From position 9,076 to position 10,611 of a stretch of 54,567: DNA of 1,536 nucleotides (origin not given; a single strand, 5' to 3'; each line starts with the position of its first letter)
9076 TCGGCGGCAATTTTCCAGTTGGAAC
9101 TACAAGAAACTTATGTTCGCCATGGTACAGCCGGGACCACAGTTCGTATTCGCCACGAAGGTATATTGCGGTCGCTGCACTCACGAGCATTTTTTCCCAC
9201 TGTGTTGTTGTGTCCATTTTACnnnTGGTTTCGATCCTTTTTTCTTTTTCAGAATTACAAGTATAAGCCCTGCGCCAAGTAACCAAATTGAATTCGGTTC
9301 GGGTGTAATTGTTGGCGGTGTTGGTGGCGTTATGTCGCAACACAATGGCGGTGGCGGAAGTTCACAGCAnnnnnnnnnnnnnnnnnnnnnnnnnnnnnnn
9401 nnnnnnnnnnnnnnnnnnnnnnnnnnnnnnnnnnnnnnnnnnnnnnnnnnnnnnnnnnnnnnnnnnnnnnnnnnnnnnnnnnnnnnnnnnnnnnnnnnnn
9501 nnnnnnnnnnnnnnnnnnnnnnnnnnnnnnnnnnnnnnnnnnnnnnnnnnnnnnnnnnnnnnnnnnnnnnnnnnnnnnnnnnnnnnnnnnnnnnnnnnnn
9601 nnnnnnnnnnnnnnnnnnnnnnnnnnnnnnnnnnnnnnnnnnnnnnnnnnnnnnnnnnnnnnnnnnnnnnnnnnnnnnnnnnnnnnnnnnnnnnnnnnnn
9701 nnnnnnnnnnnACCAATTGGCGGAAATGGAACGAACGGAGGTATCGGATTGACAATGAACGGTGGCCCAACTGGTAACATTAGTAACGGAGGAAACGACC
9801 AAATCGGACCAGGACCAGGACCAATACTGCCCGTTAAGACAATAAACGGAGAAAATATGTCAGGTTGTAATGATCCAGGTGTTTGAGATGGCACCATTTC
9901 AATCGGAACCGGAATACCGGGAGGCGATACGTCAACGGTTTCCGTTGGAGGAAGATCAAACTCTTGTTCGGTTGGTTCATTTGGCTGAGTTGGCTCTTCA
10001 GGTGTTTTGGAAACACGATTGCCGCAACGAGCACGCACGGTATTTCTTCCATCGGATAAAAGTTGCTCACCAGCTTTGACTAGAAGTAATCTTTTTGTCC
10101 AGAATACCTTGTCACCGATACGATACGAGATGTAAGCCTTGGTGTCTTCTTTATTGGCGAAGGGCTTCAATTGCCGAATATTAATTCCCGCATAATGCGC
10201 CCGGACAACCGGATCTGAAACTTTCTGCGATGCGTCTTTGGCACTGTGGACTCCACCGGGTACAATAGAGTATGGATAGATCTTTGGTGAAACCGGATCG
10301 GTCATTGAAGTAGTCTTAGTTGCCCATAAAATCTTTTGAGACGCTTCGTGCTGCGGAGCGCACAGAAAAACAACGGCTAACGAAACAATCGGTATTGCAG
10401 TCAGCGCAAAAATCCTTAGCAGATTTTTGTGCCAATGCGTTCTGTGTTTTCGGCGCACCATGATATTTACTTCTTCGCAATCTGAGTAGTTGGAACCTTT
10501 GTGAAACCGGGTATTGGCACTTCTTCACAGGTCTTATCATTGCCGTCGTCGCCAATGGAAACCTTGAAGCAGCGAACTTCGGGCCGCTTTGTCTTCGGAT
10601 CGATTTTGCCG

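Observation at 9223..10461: Fourth PEP-CTERM protein carrying a 110-aa (TPPVPP)n stalk encoded by perfect 30-nt DNA repeats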

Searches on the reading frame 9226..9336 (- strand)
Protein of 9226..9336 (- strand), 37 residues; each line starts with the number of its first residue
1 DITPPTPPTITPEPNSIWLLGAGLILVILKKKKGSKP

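Call 9: search_protein_families(library=pfam, proteins=[window:9226-9336:-], max_evalue=10)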
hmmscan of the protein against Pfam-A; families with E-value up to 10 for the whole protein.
seq(37 aa): 1 family
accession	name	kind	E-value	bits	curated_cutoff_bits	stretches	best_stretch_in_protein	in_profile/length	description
PF07589.16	PEP-CTERM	-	0.00028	21.3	20.7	1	11-30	2-22/24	PEP-CTERM motif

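Call 10: search_protein_families(library=ncbifam, proteins=[window:9226-9336:-], max_evalue=10)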
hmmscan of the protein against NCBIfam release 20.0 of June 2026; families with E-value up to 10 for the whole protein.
seq(37 aa): 10 families
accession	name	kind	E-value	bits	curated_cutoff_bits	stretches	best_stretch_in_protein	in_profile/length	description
TIGR02595.1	PEP_CTERM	domain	4.8e-06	27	16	1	11-33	1-23/24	PEP-CTERM sorting domain-containing protein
NF041927.1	Xrt_dep_XDP1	equivalog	0.0016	18.5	125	1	4-33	212-242/242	exosortase-dependent surface protein XDP1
NF038118.1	PEP_CTERM_CCXG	equivalog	0.017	14.8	90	1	11-32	176-197/199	CCXG family PEP-CTERM protein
NF033554.9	floc_PepA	equivalog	0.021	14.7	80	1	12-26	238-252/261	flocculation-associated PEP-CTERM protein PepA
NF038125.1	PEP_CTERM_THxN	subfamily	0.021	14.4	85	1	11-32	223-245/246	THxN family PEP-CTERM protein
NF038120.1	PEP_CTERM_QFxxD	subfamily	0.03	14.2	80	1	12-31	194-213/215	NF038120 family PEP-CTERM protein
NF038129.1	PEP_NF038129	equivalog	0.033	14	65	1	8-30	168-190/194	NF038129 family PEP-CTERM protein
NF041538.1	PEP_EDSA_1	subfamily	0.046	13.4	100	1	12-27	285-300/307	EDSAP-1 family PEP-CTERM protein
NF033947.0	PEP-cistern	hypoth_equivalog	0.084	12.6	60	1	5-32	167-194/195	cistern family PEP-CTERM protein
NF038119.1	PEP_CTERM_MHFG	equivalog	0.11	12.8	100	1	5-33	230-258/260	MHFG family PEP-CTERM protein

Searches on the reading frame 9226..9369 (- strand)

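Call 9: search_protein_families(library=pfam, proteins=[window:9226-9369:-], max_evalue=10)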
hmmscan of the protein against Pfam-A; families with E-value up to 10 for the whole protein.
seq(48 aa): 1 family
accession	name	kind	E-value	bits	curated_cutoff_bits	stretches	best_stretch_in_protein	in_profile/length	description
PF07589.16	PEP-CTERM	-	0.00053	20.4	20.7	1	22-41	2-22/24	PEP-CTERM motif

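Call 10: search_protein_families(library=ncbifam, proteins=[window:9226-9369:-], max_evalue=10)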
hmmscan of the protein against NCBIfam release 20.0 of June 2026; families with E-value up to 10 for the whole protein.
seq(48 aa): 10 families
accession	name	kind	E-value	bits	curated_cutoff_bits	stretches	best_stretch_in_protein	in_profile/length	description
TIGR02595.1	PEP_CTERM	domain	9.6e-06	26.1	16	1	22-44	1-23/24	PEP-CTERM sorting domain-containing protein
NF041927.1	Xrt_dep_XDP1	equivalog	0.002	18.1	125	1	14-44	211-242/242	exosortase-dependent surface protein XDP1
NF038118.1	PEP_CTERM_CCXG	equivalog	0.03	14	90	1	22-43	176-197/199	CCXG family PEP-CTERM protein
NF038125.1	PEP_CTERM_THxN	subfamily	0.032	13.8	85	1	20-43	222-245/246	THxN family PEP-CTERM protein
NF033554.9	floc_PepA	equivalog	0.036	13.9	80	1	23-36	238-251/261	flocculation-associated PEP-CTERM protein PepA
NF038120.1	PEP_CTERM_QFxxD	subfamily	0.058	13.3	80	1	23-42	194-213/215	NF038120 family PEP-CTERM protein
NF038129.1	PEP_NF038129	equivalog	0.065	13.1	65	1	19-41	168-190/194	NF038129 family PEP-CTERM protein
NF041538.1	PEP_EDSA_1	subfamily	0.082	12.6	100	1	23-38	285-300/307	EDSAP-1 family PEP-CTERM protein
NF033947.0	PEP-cistern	hypoth_equivalog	0.13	12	60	1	15-43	166-194/195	cistern family PEP-CTERM protein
NF038119.1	PEP_CTERM_MHFG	equivalog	0.14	12.4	100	1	15-44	229-258/260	MHFG family PEP-CTERM protein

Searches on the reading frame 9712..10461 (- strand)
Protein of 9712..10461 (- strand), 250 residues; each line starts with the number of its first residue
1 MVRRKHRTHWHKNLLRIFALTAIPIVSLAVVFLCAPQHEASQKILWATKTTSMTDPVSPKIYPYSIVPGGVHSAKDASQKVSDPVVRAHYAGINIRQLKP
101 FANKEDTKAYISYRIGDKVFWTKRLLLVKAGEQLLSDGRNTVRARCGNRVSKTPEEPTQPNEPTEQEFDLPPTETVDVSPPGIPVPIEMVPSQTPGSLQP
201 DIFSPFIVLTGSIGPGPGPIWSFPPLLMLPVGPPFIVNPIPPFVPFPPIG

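Call 9: search_protein_families(library=pfam, proteins=[window:9712-10461:-], max_evalue=10)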
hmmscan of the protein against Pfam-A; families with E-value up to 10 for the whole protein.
seq(250 aa): 1 family
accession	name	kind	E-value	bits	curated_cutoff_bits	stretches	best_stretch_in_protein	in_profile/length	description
PF08530.16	PepX_C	-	0.12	12.7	22.5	1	130-175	123-164/217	X-Pro dipeptidyl-peptidase C-terminal non-catalytic domain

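Call 10: search_protein_families(library=ncbifam, proteins=[window:9712-10461:-], max_evalue=10)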
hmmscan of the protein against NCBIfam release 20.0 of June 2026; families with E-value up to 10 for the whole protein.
seq(250 aa): 0 families

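Call 14: find_homologous_proteins(query=window:9712-10461:-, max_evalue=0.001)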
Query seq(250 aa) (250 aa): 45 proteins with E <= 0.001 among 312 candidates.
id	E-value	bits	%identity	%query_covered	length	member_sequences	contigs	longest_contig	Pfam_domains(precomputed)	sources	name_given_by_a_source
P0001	5.3e-31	126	43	62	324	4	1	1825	-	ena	-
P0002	2.0e-28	118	38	68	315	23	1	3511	-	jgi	-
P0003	4.0e-28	117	50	44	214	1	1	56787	-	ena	-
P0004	4.8e-27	113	43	60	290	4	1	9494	-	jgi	-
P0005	7.5e-27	112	43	54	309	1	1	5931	-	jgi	jgi:PEP-CTERM motif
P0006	8.2e-27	112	36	73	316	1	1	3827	-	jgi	jgi:hypothetical protein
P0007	9.5e-27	112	40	59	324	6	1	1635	-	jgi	-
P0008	1.0e-26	112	42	54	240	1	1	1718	-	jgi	jgi:hypothetical protein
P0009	3.6e-26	110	44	51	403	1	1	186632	-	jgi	jgi:hypothetical protein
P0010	3.6e-26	110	39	63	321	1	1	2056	-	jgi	jgi:hypothetical protein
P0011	3.7e-26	110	40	57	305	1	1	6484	PF07589.17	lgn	-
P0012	4.3e-26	110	40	58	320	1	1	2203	-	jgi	jgi:hypothetical protein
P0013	6.8e-26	109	38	70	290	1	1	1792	-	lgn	-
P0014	1.1e-25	109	43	53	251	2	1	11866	-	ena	-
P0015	2.1e-25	108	38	46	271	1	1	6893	-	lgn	-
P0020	1.7e-24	105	50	44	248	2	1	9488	-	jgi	-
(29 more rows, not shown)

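Call 30: search_solved_structures(query=A2, max_evalue=1)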
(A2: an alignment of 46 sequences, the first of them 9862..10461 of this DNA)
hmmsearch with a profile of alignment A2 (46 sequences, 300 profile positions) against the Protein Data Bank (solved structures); distinct sequences matched with E-value up to 1: 0.

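Call 34: predict_structure(alignment_id=A2)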
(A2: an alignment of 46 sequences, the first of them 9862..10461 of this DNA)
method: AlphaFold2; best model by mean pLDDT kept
length: 200 residues; sequences in the alignment: 46
mean_pLDDT: 83.8   pTM: 0.63
mean pLDDT of the five models: 83.8, 83.4, 82.8, 82.7, 80.6
residues with pLDDT >= 90: 111; 70-90: 34; 50-70: 51; < 50: 4
segments of 3 or more residues with pLDDT < 50: none
pLDDT, mean of each block of 10 residues (from residue 1): 55 79 83 64 55 75 96 98 98 98 98 98 98 98 98 98 94 70 63 60
secondary structure, 60 per line:
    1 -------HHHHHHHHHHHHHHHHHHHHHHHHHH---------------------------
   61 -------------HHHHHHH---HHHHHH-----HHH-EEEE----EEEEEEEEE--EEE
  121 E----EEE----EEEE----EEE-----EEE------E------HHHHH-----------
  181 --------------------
elements in order: H8-33 H74-80 H84-89 E99-102 E107-115 E118-121 E126-128 E133-136 E141-143 E149-151 H165-169

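Call 36: find_encoding_contigs(protein=P0003, flank=10000, max_places=3)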
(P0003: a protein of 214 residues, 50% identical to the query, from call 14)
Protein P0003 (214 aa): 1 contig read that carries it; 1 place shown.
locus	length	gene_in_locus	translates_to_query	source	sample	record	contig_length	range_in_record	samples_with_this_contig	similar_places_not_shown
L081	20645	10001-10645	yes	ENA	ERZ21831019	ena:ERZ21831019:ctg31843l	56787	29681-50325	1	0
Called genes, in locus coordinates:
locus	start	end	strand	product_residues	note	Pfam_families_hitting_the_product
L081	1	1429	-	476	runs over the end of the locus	PF13620:CarboxypepD_reg, PF13715:CarbopepD_reg_2, PF17210:SdrD_B (weak), PF07715:Plug (weak), PF25183:OMP_b-brl_4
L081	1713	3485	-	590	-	PF13231:PMT_2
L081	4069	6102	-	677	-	PF19310:TOP_N, PF01432:Peptidase_M3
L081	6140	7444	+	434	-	PF07730:HisKA_3, PF02518:HATPase_c, PF13581:HATPase_c_2 (weak)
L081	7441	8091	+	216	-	PF00072:Response_reg, PF04545:Sigma70_r4 (faint), PF00196:GerE, PF08281:Sigma70_r4_2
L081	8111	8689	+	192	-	PF01839:FG-GAP (faint), PF13517:FG-GAP_3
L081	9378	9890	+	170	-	PF07593:UnbV_ASPIC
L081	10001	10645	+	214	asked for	-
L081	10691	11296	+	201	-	-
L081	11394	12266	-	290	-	-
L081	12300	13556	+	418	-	PF01408:GFO_IDH_MocA, PF19051:GFO_IDH_MocA_C2 (weak), PF22725:GFO_IDH_MocA_C3, PF02894:GFO_IDH_MocA_C, PF19051:GFO_IDH_MocA_C2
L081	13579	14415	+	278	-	PF06778:Chlor_dismutase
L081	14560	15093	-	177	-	PF00160:Pro_isomerase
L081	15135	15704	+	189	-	PF00160:Pro_isomerase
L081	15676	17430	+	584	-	PF00860:Xan_ur_permease, PF00916:Sulfate_transp, PF16983:MFS_MOT1 (weak), PF01740:STAS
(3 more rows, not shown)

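Call 37: find_encoding_contigs(protein=P0020, flank=10000, max_places=3)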
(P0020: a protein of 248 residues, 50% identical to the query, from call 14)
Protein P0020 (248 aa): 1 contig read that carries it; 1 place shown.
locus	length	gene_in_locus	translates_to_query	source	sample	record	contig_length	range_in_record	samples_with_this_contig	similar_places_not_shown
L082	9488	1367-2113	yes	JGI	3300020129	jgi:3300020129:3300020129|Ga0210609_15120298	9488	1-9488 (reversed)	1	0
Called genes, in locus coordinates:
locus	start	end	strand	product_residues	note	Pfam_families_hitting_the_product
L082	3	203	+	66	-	?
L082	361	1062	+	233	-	PF00413:Peptidase_M10 (weak)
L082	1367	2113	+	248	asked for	-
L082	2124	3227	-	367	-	PF00160:Pro_isomerase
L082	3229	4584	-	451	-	PF01936:NYN, PF12872:OST-HTH (faint)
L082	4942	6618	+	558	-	PF04389:Peptidase_M28, PF01546:Peptidase_M20 (weak)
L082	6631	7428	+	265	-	PF00561:Abhydrolase_1, PF12146:Hydrolase_4, PF12697:Abhydrolase_6, PF00975:Thioesterase (weak)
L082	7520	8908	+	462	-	PF05195:AMP_N, PF00557:Peptidase_M24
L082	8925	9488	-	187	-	?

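Call 44: fold_search(model_id=the predicted structure, library=viral)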
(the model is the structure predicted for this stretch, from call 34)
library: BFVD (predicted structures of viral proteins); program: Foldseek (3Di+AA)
matches with E <= 10: 178; with E <= 0.001: 0
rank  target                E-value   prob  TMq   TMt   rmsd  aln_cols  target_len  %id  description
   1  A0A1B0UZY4            2.1e-02  0.69  0.23  0.22  23.0       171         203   12  (no name in the UniProt tables at hand)
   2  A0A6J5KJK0            7.0e-02  0.38  0.19  0.19  19.3       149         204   11  Uncharacterized protein [uncultured Caudovirales phage]
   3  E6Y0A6                1.9e-01  0.11  0.15  0.11  13.1       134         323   11  p9 [Rice gall dwarf virus]
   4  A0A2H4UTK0            2.9e-01  0.07  0.12  0.13  17.1       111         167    8  Transmembrane protein [Bodo saltans virus]
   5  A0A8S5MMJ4            3.5e-01  0.66  0.22  0.20   9.1        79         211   11  Uncharacterized protein [Siphoviridae sp. ctxc31]
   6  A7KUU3                4.0e-01  0.08  0.11  0.13  11.5        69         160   13  (no name in the UniProt tables at hand)
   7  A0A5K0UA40            4.0e-01  0.06  0.12  0.14  10.6        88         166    9  Uncharacterized protein [Yasminevirus sp. GU-2018]
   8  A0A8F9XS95            4.7e-01  0.12  0.14  0.15   8.7        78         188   13  Cap [Po-Circo-like virus]
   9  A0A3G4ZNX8            5.0e-01  0.04  0.10  0.07  13.6        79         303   10  Uncharacterized protein [Terrestrivirus sp.]
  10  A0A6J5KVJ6            5.7e-01  0.12  0.16  0.29  14.1        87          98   10  DUF551 domain-containing protein [uncultured Caudovirales phage]
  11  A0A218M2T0            7.6e-01  0.06  0.11  0.05  10.9        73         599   12  Baseplate wedge subunit [Acidovorax phage ACP17]
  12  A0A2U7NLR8            7.6e-01  0.02  0.09  0.06  21.4       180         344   11  Uncharacterized protein [Pseudomonas phage PspYZU05]
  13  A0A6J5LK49            8.1e-01  0.09  0.11  0.18  10.0        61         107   10  Virion structural protein [uncultured Caudovirales phage]
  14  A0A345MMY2            9.1e-01  0.03  0.12  0.16  10.9        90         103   11  (no name in the UniProt tables at hand)
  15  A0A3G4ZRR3            9.7e-01  0.04  0.13  0.15  24.9       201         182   13  Uncharacterized protein [Dasosvirus sp.]
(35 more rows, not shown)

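Call 45: fold_search(model_id=the predicted structure, library=pdb)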
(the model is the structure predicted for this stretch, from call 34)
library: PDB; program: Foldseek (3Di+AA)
matches with E <= 10: 405; with E <= 0.001: 0
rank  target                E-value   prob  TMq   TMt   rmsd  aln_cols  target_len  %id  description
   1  2b0t                  7.3e-01  0.25  0.13  0.04   5.6        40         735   20  Structure of Monomeric NADP Isocitrate dehydrogenase (released 2006-01-31)
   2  1itw_C                7.3e-01  0.23  0.13  0.04   5.6        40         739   20  Crystal structure of the monomeric isocitrate dehydrogenase in complex with isocitrate and Mn (released 2002-12-11)
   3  5z16_B                7.3e-01  0.20  0.14  0.05   7.3        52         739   10  A novel dimeric isocitrate dehydrogenase from Acinetobacter baumannii (released 2019-02-20)
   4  1itw_A                7.7e-01  0.21  0.13  0.04   5.5        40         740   20  Crystal structure of the monomeric isocitrate dehydrogenase in complex with isocitrate and Mn (released 2002-12-11)
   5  5kvu_C                8.2e-01  0.23  0.13  0.04   5.7        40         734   10  Crystal structure of isocitrate dehydrogenase-2 in complex with NADP(+) from Mycobacterium tuberculosis (released 2017-07-19)
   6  4zda_A                9.2e-01  0.25  0.13  0.04   5.6        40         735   12  Crystal structure of isocitrate dehydrogenase in complex with isocitrate and Mn from M. smegmatis (released 2016-06-29)
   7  9bct_E                9.2e-01  0.08  0.11  0.12  12.2        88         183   14  Cryo-EM structure of Thermococcus kodakarensis FttA-dependent transcription pre-termination complex containing 44 nt R (released 2024-07-31)
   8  9jg6_M                9.2e-01  0.02  0.10  0.12  12.3       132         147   10  The tail-complex structure of phage P22 (released 2025-02-26)
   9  5z16_A                9.8e-01  0.23  0.13  0.04   5.3        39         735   13  A novel dimeric isocitrate dehydrogenase from Acinetobacter baumannii (released 2019-02-20)
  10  8orq_E                9.8e-01  0.02  0.07  0.08  12.9        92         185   14  Cryo-EM structure of Pyrococcus furiosus apo form RNA polymerase open clamp conformation (released 2024-04-24)
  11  1zzc_B                1.1e+00  0.04  0.12  0.13   9.6        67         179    6  Crystal Structure of CoII HppE in Complex with Tris Buffer (released 2005-07-26)
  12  4o2d_A                1.1e+00  0.03  0.10  0.05  11.3       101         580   11  Crystal structure of aspartyl-tRNA synthetase from Mycobacterium smegmatis with bound aspartic acid (released 2014-01-22)
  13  6g3u_A                1.2e+00  0.16  0.13  0.04   5.5        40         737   22  Structure of Pseudomonas aeruginosa Isocitrate Dehydrogenase, IDH (released 2018-08-01)
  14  6jze_A                1.2e+00  0.02  0.10  0.08  10.8        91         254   12  Crystal structure of VASH2-SVBP complex with the magic triangle I3C (released 2019-08-07)
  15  8z5g_AA               1.2e+00  0.04  0.13  0.16  12.8        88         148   15  Cryo-EM structure of E.coli SPFH-NfeD family protein complex QmcA-YbbJ (released 2024-08-21)
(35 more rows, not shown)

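Call 46: search_protein_families(library=phrogs, proteins=[window:9862-10461:-], max_evalue=0.01)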
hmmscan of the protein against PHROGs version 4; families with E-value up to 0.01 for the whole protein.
window:9862-10461:- (200 aa): 0 families

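Call 47: search_dna_similar(query=window:9862-10461:-, collection=phages, mode=protein, max_evalue=0.01)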
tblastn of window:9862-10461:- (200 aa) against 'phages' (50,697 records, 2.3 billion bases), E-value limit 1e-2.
No match.
